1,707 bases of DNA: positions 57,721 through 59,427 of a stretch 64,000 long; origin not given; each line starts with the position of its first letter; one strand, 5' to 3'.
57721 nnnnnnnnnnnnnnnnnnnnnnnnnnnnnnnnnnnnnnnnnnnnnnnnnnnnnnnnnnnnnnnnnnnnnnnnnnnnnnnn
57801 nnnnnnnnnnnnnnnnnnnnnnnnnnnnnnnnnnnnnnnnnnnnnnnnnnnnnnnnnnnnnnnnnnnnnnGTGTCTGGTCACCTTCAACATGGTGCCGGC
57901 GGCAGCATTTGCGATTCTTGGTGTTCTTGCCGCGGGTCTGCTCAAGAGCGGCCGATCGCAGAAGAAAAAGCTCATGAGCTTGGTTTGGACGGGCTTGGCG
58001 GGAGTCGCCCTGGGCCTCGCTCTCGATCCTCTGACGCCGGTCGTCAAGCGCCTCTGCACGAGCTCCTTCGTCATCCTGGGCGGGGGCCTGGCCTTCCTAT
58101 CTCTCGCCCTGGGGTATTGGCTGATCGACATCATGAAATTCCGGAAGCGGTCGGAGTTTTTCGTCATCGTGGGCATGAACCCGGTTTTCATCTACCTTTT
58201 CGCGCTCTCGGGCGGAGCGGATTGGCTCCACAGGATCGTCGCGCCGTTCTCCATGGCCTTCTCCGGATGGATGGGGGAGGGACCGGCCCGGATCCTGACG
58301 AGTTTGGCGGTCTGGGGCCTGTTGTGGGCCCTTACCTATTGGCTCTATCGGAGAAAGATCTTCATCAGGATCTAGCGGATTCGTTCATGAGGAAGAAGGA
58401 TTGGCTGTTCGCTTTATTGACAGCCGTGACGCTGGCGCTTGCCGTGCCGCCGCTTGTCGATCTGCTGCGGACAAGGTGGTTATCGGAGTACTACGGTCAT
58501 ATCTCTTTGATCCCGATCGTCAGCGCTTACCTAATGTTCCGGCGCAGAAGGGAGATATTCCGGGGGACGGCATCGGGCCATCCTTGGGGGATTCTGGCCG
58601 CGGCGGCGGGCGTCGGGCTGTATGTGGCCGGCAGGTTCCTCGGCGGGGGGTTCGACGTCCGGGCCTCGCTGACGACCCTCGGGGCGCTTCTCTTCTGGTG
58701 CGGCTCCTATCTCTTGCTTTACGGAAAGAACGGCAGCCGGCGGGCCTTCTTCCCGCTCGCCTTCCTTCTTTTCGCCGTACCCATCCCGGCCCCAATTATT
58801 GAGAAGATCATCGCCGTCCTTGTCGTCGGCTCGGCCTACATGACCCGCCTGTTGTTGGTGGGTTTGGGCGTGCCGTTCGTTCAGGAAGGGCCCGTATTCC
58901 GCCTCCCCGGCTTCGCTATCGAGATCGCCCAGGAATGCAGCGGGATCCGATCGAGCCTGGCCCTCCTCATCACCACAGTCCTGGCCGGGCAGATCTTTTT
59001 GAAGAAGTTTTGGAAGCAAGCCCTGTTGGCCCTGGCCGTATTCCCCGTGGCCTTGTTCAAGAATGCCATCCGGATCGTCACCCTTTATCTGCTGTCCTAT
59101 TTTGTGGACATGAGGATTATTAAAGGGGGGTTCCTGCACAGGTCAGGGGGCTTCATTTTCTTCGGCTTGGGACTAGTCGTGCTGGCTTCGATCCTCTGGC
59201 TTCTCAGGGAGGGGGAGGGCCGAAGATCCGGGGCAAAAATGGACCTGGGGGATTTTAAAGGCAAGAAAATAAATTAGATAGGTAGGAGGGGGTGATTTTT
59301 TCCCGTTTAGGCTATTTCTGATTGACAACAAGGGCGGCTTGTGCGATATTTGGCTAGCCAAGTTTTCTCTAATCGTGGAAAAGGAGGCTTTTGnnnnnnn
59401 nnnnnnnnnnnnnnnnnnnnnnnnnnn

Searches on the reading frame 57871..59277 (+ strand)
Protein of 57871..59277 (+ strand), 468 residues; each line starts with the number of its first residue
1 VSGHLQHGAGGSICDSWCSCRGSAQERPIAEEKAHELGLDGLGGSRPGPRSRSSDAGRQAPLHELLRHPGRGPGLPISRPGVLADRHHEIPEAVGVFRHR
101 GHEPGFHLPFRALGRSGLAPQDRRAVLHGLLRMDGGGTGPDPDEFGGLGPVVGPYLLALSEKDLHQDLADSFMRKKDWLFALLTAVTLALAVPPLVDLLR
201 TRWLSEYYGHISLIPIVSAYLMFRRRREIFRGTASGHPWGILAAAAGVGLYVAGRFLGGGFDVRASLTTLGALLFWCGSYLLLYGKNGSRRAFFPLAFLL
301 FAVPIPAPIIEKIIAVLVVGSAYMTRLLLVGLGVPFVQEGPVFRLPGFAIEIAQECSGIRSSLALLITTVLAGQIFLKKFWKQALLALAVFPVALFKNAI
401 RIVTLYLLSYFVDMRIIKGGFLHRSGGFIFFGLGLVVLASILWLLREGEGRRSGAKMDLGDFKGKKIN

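Call 33: search_protein_families(library=ncbifam, proteins=[window:57871-59277:+], max_evalue=1e-10)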
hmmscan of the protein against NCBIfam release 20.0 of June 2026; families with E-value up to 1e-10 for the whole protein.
window:57871-59277:+ (468 aa): 8 families
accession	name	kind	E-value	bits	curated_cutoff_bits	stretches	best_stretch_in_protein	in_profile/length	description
TIGR04151.1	exosort_VPDSG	exception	4.8e-43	147.7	300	1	181-449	29-303/306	VPDSG-CTERM-specific exosortase XrtC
TIGR03109.2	exosort_XrtA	exception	3.3e-41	141.4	208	1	179-446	2-260/261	exosortase A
TIGR02602.1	8TM_EpsH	subfamily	4.5e-37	127.9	105.55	1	202-441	4-236/241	exosortase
TIGR04152.1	exosort_VPLPA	exception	3.7e-36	125.2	400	1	201-453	3-250/486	VPLPA-CTERM-specific exosortase XrtD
NF038142.1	exosort_XrtW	exception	1.3e-35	122.7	425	1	180-452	5-272/494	exosortase W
NF035943.2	exosort_XrtV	exception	6.6e-31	107.6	313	1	182-446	7-267/270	exosortase V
TIGR03113.1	exosort_XrtB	exception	4.4e-23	82.3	275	1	187-444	8-263/268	exosortase B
TIGR04178.1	exo_archaeo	signature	8.3e-15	54.9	23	1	350-446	1-96/97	exosortase/archaeosortase family protein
